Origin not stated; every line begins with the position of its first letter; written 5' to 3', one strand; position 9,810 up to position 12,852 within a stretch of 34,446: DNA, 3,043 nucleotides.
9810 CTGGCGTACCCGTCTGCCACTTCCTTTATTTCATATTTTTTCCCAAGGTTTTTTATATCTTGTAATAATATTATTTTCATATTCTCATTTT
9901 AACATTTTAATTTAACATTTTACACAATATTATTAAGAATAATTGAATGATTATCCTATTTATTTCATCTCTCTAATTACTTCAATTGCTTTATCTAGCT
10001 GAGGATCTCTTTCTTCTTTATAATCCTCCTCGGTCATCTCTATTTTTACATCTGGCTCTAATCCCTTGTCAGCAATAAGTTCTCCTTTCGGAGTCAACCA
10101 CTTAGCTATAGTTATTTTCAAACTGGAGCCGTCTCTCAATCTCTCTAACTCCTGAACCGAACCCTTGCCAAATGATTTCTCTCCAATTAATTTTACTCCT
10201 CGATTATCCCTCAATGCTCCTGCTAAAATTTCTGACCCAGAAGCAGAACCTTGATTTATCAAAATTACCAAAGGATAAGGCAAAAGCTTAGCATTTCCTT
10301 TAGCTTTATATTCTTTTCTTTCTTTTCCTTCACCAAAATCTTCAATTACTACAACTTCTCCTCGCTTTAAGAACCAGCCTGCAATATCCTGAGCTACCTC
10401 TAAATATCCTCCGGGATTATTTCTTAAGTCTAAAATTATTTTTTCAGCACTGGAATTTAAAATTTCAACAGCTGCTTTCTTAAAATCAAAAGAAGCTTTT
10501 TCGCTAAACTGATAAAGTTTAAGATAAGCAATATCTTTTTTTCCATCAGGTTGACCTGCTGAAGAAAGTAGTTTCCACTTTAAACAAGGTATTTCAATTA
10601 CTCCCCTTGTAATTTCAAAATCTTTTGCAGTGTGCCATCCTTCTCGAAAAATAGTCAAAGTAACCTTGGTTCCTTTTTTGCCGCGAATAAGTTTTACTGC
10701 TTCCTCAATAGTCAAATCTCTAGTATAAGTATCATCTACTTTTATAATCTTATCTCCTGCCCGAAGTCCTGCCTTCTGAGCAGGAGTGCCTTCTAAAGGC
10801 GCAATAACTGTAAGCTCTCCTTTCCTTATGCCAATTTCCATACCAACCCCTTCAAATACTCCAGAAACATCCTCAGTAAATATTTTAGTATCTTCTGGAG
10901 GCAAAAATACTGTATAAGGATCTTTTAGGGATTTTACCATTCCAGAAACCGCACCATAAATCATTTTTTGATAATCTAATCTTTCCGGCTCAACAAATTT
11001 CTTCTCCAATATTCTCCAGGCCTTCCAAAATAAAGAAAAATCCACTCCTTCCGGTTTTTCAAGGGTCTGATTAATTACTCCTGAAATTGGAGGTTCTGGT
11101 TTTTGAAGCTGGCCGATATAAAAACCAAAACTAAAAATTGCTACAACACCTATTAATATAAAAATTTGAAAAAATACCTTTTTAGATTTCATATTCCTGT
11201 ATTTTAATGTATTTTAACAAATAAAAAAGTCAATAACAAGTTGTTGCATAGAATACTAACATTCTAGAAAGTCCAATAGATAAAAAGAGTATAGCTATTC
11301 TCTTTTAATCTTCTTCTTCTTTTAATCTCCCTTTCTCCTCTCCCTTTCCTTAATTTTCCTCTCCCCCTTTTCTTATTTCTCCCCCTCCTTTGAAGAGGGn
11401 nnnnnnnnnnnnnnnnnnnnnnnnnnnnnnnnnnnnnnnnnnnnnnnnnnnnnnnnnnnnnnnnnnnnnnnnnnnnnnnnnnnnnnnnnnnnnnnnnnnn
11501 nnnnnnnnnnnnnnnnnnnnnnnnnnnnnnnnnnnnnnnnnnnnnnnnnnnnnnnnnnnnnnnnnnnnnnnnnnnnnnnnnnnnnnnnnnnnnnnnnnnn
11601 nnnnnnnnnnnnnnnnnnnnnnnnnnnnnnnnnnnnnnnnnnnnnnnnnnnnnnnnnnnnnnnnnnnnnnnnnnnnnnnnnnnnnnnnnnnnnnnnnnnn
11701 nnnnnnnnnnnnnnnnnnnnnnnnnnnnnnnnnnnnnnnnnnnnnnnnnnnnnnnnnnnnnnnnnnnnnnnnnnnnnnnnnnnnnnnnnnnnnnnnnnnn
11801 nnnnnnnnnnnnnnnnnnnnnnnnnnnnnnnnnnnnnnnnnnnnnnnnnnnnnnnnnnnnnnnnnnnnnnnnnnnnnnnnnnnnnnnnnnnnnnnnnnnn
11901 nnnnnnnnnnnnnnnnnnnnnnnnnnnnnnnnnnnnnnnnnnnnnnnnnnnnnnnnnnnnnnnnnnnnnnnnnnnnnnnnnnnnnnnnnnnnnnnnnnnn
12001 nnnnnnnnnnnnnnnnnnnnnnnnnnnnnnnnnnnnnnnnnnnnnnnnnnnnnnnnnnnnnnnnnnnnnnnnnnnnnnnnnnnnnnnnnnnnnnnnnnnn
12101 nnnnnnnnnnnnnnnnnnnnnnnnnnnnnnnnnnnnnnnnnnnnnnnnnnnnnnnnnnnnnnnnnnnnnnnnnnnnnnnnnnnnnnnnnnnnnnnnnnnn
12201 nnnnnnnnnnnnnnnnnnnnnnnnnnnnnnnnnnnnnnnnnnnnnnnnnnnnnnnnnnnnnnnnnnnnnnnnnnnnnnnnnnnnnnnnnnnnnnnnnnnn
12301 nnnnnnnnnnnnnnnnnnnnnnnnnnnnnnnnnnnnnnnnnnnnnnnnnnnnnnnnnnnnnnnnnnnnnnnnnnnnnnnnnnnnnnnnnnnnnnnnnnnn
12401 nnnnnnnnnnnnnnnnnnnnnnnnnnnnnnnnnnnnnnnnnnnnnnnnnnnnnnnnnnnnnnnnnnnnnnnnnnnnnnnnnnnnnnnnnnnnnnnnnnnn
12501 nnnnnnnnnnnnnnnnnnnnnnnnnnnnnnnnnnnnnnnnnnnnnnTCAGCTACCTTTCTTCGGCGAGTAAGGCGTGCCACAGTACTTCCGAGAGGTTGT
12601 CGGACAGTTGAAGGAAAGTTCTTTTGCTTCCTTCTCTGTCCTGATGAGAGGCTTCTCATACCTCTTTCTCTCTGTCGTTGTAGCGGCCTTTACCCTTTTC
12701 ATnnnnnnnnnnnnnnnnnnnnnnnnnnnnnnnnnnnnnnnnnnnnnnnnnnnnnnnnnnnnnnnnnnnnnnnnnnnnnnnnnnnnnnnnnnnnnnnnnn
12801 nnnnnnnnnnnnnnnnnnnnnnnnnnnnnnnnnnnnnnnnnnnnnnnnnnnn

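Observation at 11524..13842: Compact radical-SAM/SPASM + hidden Cys peptide + zinc-ribbon methyltransferase cassette: candidate peptide-modification (RiPP-like) system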

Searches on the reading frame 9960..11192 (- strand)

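Call 3: search_protein_families(library=ncbifam, proteins=[window:9960-11192:-], max_evalue=0.01)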
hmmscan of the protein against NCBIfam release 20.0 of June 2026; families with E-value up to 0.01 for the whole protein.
window:9960-11192:- (410 aa): 19 families
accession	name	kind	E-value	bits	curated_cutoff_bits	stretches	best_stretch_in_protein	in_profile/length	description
TIGR00225.1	prc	subfamily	1.7e-99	333.1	218.6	1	71-399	8-328/335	C-terminal processing peptidase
NF052377.1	lmo1851_S41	exception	4.4e-93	312.5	725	1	48-388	43-371/468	lmo1851 family serine protease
NF045590.1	Cterm_S41_CtpC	exception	3.2e-88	296.3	665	1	50-404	53-408/418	carboxyl-terminal processing protease CtpC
TIGR03900.1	prc_long_Delta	hypoth_equivalog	2.8e-86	290.4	660.95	1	71-388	98-408/973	MXAN_5808 family serine peptidase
NF045588.1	Cterm_S41_CtpA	exception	3.6e-85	286.3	625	1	51-405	49-400/401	carboxyl-terminal processing protease CtpA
NF045589.1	Cterm_S41_CtpB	exception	2e-84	283.7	633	1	56-397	60-394/416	carboxyl-terminal processing protease CtpB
NF045591.1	Cterm_S41_CtpZ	exception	8e-71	238.9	525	1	58-406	56-397/403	carboxyl-terminal processing protease CtpZ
NF051464.1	tail_spec_CT441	exception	2.4e-43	148.8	700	1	81-385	215-526/645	tail-specific protease Tsp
NF008388.1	PRK11186.1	exception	3.5e-39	134.7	825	1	91-387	223-529/663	carboxy terminal-processing peptidase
NF058627.1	S41_Gfo1087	equivalog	3.3e-12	46.1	455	1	91-344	94-367/489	GFO_1087 family putative carboxy terminal peptidase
NF033424.1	chlamy_CPAF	equivalog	3.4e-12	45.7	250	1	307-395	458-549/564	protease-like activity factor CPAF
TIGR02037.1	degP_htrA_DO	subfamily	6.9e-06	25.2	416.2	1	132-195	266-328/434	Do family serine endopeptidase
TIGR00054.1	TIGR00054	equivalog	0.00012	21.1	147.55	1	129-185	205-260/421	RIP metalloprotease RseP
NF047968.1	SerProtHtrA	equivalog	0.00024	20.6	470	1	109-187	274-350/357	serine protease HtrA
NF041199.1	trx7_PDZ_seleno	equivalog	0.00056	18.9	300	1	134-187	329-383/390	Trx7/PDZ domain-containing (seleno)protein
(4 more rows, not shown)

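Call 4: search_protein_families(library=pfam, proteins=[window:9960-11192:-], max_evalue=0.01)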
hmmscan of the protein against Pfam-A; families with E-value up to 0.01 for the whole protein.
window:9960-11192:- (410 aa): 5 families
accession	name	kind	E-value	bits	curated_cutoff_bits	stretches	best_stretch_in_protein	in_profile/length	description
PF03572.23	Peptidase_S41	-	1.4e-47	161.8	24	1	220-384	1-165/165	Peptidase family S41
PF17820.7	PDZ_6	-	3e-13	49.7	27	1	130-181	3-52/54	PDZ domain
PF00595.29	PDZ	-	1.3e-11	45.2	23.2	1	115-181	11-80/81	PDZ domain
PF13180.12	PDZ_2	-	3.6e-09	37.2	27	1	123-185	10-71/80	PDZ domain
PF22694.1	CtpB_N-like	-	1.8e-08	35.1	27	1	50-97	36-81/85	Activating protease CtpB N-terminal domain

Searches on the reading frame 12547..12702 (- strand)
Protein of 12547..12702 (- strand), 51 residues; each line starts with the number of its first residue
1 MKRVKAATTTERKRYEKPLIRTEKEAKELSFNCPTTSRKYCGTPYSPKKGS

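Call 3: search_protein_families(library=ncbifam, proteins=[window:12547-12702:-], max_evalue=0.01)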
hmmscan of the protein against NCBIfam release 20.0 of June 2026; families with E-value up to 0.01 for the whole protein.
window:12547-12702:- (51 aa): 0 families

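Call 4: search_protein_families(library=pfam, proteins=[window:12547-12702:-], max_evalue=0.01)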
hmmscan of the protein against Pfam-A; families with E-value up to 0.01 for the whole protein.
window:12547-12702:- (51 aa): 0 families

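Call 43: search_protein_families(library=ncbifam, alignment_id=A2, max_evalue=10)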
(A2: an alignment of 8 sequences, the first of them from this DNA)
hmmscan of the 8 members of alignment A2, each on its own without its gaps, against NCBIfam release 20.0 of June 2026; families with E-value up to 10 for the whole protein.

A. member 1, seq(51 aa): 0 families

B. families by the number of members that match (of 8 scanned): 0 families

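Call 44: find_homologous_proteins(query=A2, max_evalue=1)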
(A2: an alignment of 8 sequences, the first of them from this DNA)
Query A2 (8 sequences) (51 aa, profile of the alignment): 51 proteins with E <= 1 among 100 candidates.
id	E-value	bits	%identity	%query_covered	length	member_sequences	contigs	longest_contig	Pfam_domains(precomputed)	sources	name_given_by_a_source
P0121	8.8e-26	107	80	100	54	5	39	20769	-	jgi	-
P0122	1.2e-24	104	84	100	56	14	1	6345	-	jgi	-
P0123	1.5e-24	103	80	98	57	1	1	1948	-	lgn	-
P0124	1.5e-24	103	76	100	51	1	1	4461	-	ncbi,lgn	ncbi:MAG: hypothetical protein QXS54_08995 [Candidatus Methanomethylicaceae archaeon]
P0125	1.7e-24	103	80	100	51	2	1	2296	-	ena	-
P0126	2.1e-24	103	82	100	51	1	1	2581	-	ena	-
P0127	3.1e-24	102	80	100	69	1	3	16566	-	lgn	-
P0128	5.2e-24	102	82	100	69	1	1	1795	-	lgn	-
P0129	9.1e-24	101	76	100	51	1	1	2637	-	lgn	-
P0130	1.1e-23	101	84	100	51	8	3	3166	-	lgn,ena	-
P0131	1.7e-23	100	84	100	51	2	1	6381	-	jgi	jgi:hypothetical protein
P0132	2.0e-23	100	88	67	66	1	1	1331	-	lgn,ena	-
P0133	2.7e-23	99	73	100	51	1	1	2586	-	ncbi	-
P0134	2.9e-23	99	92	100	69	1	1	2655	-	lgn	-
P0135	3.0e-23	99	80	100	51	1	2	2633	-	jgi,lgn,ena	-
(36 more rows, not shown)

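Call 48: find_related_loci(query=A3, collection=metagenome_contigs, flank=4000)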
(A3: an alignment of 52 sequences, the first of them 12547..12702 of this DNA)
Query A3 (51 aa) in metagenome_contigs; peptide patterns used: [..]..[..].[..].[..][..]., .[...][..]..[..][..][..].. (x = any residue, [..] = any of these).
385 stretches matched a pattern; 47 encode a relative of the query (tblastn E <= 1e-3); 47 distinct loci.
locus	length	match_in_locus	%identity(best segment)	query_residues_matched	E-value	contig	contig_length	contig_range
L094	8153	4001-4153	82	1-51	5e-25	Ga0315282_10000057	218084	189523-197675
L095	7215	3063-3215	80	1-51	1e-24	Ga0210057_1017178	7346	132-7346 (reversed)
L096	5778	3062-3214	80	1-51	1e-24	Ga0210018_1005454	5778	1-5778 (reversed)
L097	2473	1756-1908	84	1-51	2e-24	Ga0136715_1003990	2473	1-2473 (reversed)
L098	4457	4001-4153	84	1-51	2e-24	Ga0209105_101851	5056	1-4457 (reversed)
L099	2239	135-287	80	1-51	1e-24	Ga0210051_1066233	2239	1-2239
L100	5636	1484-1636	80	1-51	2e-24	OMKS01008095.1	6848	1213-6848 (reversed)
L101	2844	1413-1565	80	1-51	2e-24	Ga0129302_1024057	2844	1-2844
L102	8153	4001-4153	84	1-51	3e-24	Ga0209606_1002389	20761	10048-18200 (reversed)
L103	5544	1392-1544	84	1-51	3e-24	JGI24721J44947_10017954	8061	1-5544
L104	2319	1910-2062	84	1-51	3e-24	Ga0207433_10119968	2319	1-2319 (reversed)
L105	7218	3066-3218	80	1-51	4e-24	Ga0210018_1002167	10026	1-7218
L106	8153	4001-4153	84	1-51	3e-24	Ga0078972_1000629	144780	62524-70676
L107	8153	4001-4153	80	1-51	4e-24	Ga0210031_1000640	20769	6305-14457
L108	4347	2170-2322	80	1-51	1e-23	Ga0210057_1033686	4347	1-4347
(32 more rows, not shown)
